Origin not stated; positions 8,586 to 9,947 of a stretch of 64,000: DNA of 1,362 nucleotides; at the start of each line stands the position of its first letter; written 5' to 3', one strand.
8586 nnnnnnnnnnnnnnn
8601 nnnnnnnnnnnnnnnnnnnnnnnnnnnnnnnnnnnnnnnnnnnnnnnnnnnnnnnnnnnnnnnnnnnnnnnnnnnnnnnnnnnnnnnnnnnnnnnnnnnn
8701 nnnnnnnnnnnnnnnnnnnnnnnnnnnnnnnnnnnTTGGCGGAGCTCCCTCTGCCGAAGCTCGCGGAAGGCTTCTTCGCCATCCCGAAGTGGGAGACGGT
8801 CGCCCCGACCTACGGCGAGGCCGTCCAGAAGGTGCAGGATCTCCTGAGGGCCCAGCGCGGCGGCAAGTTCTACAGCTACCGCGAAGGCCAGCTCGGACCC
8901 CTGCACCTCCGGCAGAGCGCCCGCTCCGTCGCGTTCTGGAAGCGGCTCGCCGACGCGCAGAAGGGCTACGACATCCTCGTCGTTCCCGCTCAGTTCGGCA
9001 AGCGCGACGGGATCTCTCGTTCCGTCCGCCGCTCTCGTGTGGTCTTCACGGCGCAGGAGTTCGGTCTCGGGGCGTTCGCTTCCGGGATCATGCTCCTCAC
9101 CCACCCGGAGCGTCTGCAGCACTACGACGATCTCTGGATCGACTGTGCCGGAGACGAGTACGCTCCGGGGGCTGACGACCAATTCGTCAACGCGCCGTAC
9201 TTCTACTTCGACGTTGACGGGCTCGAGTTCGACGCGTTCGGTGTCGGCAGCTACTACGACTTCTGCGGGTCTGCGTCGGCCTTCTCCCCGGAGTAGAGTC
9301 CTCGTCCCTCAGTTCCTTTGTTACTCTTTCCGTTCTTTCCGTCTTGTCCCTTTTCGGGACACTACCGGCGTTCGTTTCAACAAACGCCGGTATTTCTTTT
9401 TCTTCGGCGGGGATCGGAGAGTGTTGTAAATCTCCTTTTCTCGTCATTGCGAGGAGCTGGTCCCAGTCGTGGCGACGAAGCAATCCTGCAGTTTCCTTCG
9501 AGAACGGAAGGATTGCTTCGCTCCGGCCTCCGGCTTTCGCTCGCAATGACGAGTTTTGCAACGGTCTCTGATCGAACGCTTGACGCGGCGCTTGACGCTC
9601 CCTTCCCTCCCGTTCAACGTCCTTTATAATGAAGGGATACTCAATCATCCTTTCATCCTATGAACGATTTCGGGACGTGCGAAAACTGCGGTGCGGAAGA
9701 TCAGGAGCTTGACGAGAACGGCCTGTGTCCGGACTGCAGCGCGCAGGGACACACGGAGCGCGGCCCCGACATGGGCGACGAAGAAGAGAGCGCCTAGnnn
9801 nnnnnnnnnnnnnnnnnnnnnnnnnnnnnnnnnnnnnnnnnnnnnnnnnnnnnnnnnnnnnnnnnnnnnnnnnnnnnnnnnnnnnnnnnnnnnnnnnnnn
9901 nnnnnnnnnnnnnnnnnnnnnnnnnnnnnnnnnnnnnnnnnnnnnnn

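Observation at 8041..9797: tRNA-Lys-adjacent block of palindromic elements, a lower-GC orphan gene and a small zinc-ribbon ORF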

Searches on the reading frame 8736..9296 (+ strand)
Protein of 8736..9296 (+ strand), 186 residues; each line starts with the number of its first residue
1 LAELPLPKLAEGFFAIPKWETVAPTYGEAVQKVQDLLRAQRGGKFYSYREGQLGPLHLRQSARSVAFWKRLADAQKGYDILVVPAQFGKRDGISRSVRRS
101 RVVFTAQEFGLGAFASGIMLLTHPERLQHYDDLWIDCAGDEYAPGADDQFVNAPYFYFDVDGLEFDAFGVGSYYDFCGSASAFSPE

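Call 93: predict_structure(alignment_id=A5)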
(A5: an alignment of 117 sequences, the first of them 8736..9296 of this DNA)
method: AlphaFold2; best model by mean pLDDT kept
length: 186 residues; sequences in the alignment: 117
mean_pLDDT: 79.4   pTM: 0.84
mean pLDDT of the five models: 79.4, 69.3, 65.1, 57.1, 49.2
residues with pLDDT >= 90: 57; 70-90: 86; 50-70: 28; < 50: 15
segments of 3 or more residues with pLDDT < 50: 91-102
pLDDT, mean of each block of 10 residues (from residue 1): 67 91 96 94 86 90 89 91 78 45 62 92 74 76 79 83 81 58 75
secondary structure, 60 per line:
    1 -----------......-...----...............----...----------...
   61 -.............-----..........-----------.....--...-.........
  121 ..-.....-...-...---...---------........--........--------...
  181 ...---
elements in order: E12-17 H26-40 E45-47 E58-60 H62-74 E80-89 H101-105 E108-110 H112-122 H124-128 E134-136 E140-142 E152-159 E162-169 E178-183

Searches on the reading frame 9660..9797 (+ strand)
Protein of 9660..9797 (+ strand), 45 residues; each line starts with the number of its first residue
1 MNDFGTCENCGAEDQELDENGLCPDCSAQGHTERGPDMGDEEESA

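Call 11: search_protein_families(library=pfam, proteins=[window:9660-9797:+], max_evalue=0.1)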
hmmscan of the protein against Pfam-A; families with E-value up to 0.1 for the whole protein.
window:9660-9797:+ (45 aa): 5 families
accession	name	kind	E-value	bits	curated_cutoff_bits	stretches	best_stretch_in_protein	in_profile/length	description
PF18073.7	Zn_ribbon_LapB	-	0.028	14.5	25.7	0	7-28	3-22/28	Rubredoxin metal binding domain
PF18912.6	DZR_2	-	0.046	14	27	1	6-29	9-30/56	Double zinc ribbon domain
PF07191.17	Zn_ribbon_6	-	0.075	13.5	25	1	6-28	18-37/67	Double zinc ribbon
PF01155.25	HypA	-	0.086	13.3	28.9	1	6-32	72-99/112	Hydrogenase/urease nickel incorporation, metallochaperone, hypA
PF24453.1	DUF7569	-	0.098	13.2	27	0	15-31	29-45/70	Family of unknown function (DUF7569)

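Call 12: search_protein_families(library=phrogs, proteins=[window:9660-9797:+], max_evalue=0.1)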
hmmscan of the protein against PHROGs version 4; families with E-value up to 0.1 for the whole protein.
window:9660-9797:+ (45 aa): 1 family
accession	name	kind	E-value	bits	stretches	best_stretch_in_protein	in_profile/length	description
phrog_32908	-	unknown function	0.011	16.8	1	6-35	40-69/81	-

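Call 13: search_protein_families(library=ncbifam, proteins=[window:9660-9797:+], max_evalue=0.1)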
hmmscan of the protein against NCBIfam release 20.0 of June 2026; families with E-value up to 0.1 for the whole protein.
window:9660-9797:+ (45 aa): 1 family
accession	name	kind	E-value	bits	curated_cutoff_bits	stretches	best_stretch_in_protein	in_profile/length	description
NF001646.0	PRK00420.1-3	equivalog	0.079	13.2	117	1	7-35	23-51/117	hypothetical protein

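Call 21: search_protein_families(library=padloc, proteins=[window:9660-9797:+], max_evalue=0.1)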
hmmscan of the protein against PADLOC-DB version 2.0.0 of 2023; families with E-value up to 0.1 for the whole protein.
window:9660-9797:+ (45 aa): 0 families

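Call 69: find_homologous_proteins(query=window:9660-9797:+, max_evalue=0.01)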
Query window:9660-9797:+ (45 aa): 1 proteins with E <= 0.01 among 1 candidates.
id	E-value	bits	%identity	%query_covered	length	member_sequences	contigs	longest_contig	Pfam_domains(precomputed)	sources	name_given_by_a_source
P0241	7.2e-23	96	100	100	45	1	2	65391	-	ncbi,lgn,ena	-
